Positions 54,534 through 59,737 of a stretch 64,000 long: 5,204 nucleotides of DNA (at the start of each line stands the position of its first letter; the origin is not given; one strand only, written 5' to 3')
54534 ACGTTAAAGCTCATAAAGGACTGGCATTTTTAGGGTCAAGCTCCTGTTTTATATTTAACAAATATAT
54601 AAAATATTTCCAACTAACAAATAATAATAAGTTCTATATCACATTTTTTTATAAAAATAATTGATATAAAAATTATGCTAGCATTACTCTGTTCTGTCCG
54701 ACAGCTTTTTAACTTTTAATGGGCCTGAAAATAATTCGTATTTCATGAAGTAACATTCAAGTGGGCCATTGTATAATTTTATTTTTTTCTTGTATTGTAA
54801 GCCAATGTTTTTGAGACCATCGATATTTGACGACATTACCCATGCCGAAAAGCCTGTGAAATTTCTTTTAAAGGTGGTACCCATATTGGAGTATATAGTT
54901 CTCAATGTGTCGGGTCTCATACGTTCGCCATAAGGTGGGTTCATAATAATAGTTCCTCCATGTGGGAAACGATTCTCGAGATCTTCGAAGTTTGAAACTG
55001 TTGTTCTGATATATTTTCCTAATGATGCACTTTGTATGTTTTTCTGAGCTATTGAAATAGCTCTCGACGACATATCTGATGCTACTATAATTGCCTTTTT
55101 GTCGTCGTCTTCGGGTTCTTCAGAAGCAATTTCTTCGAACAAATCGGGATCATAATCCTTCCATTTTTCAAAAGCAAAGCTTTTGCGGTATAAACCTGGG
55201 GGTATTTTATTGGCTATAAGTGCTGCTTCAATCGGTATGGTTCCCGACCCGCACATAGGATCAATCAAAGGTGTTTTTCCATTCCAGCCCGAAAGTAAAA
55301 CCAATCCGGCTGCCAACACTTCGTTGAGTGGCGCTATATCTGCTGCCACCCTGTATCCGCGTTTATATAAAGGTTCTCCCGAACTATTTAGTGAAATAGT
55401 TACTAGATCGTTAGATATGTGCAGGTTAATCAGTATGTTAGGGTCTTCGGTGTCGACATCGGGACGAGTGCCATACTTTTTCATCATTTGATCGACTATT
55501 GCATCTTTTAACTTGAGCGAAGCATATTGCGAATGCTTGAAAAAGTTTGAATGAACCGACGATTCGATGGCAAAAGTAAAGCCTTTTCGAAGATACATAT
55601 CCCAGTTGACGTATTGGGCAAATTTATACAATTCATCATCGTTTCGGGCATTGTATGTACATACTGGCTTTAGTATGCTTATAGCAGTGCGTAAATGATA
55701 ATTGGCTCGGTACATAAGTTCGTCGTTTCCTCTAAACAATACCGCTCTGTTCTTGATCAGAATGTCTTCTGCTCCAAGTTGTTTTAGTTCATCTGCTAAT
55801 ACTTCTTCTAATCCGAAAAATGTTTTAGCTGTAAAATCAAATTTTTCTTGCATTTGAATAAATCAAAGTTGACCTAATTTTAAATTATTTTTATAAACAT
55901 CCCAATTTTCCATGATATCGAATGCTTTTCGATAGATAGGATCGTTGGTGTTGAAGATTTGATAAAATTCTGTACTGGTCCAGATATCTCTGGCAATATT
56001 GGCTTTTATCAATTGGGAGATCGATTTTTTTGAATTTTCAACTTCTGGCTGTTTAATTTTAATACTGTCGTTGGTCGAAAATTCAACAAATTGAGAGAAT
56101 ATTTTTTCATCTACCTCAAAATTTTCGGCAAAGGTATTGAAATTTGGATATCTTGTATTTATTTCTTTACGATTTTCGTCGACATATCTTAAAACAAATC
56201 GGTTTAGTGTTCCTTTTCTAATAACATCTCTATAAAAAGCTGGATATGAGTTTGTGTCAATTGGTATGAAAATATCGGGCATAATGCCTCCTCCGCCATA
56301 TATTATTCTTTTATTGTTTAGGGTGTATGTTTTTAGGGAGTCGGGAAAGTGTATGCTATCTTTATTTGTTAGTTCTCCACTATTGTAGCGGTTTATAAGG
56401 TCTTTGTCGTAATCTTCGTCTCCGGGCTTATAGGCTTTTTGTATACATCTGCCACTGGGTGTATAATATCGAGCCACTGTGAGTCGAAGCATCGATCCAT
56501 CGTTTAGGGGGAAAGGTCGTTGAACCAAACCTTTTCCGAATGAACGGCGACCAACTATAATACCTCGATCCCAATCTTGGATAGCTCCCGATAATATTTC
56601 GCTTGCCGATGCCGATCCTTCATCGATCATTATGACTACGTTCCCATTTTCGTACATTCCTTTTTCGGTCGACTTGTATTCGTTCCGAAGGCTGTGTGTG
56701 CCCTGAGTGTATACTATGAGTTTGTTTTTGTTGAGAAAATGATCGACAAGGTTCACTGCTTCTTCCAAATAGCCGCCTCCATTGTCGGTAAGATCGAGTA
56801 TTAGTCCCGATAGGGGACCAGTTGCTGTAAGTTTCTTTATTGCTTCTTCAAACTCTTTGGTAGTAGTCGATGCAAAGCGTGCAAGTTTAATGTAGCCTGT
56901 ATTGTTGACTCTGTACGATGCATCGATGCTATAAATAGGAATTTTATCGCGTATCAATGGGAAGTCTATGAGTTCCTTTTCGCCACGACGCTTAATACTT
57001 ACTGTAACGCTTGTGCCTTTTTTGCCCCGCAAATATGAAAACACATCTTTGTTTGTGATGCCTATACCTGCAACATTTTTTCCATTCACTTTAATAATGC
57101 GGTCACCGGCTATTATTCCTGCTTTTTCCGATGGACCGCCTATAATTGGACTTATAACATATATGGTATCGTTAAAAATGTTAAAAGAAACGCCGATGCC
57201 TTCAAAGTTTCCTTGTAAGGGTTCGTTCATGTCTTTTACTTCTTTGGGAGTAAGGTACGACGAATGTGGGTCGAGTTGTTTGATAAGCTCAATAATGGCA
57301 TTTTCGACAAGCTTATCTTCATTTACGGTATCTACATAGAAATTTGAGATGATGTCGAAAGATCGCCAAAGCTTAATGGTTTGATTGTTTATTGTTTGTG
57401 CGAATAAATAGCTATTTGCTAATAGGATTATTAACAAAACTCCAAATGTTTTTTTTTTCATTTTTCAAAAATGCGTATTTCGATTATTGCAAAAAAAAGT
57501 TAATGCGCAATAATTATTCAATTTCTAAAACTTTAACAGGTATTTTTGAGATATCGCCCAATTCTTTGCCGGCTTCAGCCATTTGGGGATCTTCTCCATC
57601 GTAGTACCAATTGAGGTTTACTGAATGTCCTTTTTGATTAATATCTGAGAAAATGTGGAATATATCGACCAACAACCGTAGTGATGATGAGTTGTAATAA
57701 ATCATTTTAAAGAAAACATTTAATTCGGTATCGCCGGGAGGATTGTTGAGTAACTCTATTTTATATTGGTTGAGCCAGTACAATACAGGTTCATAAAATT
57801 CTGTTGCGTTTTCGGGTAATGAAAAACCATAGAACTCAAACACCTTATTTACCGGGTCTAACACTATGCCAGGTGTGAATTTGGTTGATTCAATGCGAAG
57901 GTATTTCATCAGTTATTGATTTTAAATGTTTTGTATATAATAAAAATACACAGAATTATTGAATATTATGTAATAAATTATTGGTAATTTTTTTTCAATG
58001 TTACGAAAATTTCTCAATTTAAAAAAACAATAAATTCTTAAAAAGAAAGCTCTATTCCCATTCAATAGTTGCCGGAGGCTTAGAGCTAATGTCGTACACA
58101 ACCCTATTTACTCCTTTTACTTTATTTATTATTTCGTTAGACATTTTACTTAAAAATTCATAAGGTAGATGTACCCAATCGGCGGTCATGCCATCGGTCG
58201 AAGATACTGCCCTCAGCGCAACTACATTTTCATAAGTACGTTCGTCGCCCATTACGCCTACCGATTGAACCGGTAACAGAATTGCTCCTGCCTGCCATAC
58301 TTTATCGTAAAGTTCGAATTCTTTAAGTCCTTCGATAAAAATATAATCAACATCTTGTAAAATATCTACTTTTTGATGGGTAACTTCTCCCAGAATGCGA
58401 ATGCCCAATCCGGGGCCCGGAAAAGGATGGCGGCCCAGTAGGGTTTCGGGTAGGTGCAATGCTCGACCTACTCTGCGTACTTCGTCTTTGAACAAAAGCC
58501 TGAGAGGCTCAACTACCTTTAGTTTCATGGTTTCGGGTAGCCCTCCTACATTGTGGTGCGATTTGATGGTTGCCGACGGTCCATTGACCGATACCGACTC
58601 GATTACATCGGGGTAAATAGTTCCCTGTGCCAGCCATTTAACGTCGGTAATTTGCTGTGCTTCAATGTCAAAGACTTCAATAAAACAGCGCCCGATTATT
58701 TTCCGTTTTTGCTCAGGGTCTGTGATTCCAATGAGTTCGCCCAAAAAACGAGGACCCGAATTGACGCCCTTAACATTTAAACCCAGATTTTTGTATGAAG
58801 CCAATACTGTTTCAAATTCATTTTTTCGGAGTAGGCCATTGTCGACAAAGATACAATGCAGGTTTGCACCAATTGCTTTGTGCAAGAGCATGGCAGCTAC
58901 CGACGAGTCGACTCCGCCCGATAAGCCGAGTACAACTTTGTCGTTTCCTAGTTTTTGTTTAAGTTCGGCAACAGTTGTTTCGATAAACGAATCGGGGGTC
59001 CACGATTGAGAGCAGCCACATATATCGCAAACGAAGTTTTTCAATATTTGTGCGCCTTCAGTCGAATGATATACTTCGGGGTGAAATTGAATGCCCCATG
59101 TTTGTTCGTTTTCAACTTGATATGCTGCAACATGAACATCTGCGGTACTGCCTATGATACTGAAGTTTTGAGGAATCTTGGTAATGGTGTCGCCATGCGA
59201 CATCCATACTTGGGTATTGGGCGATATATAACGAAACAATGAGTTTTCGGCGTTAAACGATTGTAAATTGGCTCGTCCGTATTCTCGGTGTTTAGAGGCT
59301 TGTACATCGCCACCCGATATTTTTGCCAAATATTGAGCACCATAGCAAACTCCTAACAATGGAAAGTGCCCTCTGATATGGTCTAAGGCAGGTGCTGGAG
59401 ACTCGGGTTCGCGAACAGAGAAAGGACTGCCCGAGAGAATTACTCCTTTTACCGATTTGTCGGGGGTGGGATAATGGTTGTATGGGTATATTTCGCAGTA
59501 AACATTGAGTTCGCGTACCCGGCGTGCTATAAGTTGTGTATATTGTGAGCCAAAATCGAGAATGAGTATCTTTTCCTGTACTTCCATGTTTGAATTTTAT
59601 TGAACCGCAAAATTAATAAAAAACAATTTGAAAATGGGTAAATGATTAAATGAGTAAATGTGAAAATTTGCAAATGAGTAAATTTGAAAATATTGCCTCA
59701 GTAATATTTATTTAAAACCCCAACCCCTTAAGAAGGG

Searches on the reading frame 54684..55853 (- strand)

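Call 45: search_protein_families(library=pfam, proteins=[window:54684-55853:-], max_evalue=0.001)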
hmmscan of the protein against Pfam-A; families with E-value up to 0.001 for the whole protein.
window:54684-55853:- (389 aa): 3 families
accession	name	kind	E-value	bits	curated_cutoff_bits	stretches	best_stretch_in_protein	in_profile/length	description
PF01170.24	UPF0020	-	5e-45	154.1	22.3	1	165-368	1-194/197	RMKL-like, methyltransferase domain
PF02926.22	THUMP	-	1.4e-18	67.5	20.6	1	69-155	1-83/84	THUMP domain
PF22020.1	RlmL_1st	-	5.9e-17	61.8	27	1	7-57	2-51/55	RlmL ferredoxin-like domain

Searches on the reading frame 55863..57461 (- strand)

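Call 45: search_protein_families(library=pfam, proteins=[window:55863-57461:-], max_evalue=0.001)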
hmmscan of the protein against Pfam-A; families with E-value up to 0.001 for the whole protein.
window:55863-57461:- (532 aa): 5 families
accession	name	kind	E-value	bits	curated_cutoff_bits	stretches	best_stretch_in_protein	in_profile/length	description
PF03572.23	Peptidase_S41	-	7.7e-51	172.4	24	1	187-342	1-156/165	Peptidase family S41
PF17820.7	PDZ_6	-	3.2e-11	43.2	27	1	104-158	4-54/54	PDZ domain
PF13180.12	PDZ_2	-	3.4e-10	40.5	27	1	88-166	2-77/80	PDZ domain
PF00595.29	PDZ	-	6.7e-08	33.2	23.2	1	88-156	11-80/81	PDZ domain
PF22694.1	CtpB_N-like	-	1.5e-06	29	27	1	26-70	36-81/85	Activating protease CtpB N-terminal domain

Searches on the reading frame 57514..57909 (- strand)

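Call 45: search_protein_families(library=pfam, proteins=[window:57514-57909:-], max_evalue=0.001)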
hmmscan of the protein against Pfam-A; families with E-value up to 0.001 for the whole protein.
window:57514-57909:- (131 aa): 1 family
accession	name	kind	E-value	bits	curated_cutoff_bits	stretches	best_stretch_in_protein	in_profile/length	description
PF09345.15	SiaC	-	5.4e-31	107.2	24.5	1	6-128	1-118/120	SiaC family regulatory phosphoprotein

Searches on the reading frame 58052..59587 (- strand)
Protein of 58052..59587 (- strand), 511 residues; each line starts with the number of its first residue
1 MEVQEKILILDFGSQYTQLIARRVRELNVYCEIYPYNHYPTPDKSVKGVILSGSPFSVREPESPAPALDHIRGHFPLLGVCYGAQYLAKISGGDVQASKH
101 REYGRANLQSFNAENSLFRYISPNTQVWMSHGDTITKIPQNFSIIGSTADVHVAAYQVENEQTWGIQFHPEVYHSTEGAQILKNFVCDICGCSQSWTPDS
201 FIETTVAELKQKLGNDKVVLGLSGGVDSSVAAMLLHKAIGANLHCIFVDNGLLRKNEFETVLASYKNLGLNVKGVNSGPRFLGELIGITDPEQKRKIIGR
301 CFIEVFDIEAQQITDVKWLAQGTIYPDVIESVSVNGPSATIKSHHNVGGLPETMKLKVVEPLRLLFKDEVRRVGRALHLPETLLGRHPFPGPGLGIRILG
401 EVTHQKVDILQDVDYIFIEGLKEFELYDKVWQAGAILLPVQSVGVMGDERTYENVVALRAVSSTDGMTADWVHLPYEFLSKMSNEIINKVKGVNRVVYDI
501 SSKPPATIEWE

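Call 45: search_protein_families(library=pfam, proteins=[window:58052-59587:-], max_evalue=0.001)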
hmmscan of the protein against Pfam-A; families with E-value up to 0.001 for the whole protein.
window:58052-59587:- (511 aa): 5 families
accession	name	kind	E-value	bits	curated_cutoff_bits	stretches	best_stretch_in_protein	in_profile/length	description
PF00958.27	GMP_synt_C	-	1.7e-43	147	27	1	421-510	3-92/92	GMP synthase C terminal domain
PF00117.34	GATase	-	7e-40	137.2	22.8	1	8-187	1-188/190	Glutamine amidotransferase class-I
PF02540.23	NAD_synthase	-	4.5e-11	42.8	21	1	206-276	9-80/242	NAD synthase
PF07722.19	Peptidase_C26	-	6.1e-09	36.4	20.5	1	71-171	102-219/219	Peptidase C26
PF03054.22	tRNA_Me_trans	-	2.5e-05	24.5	20.6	1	217-250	2-34/202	tRNA methyl transferase HUP domain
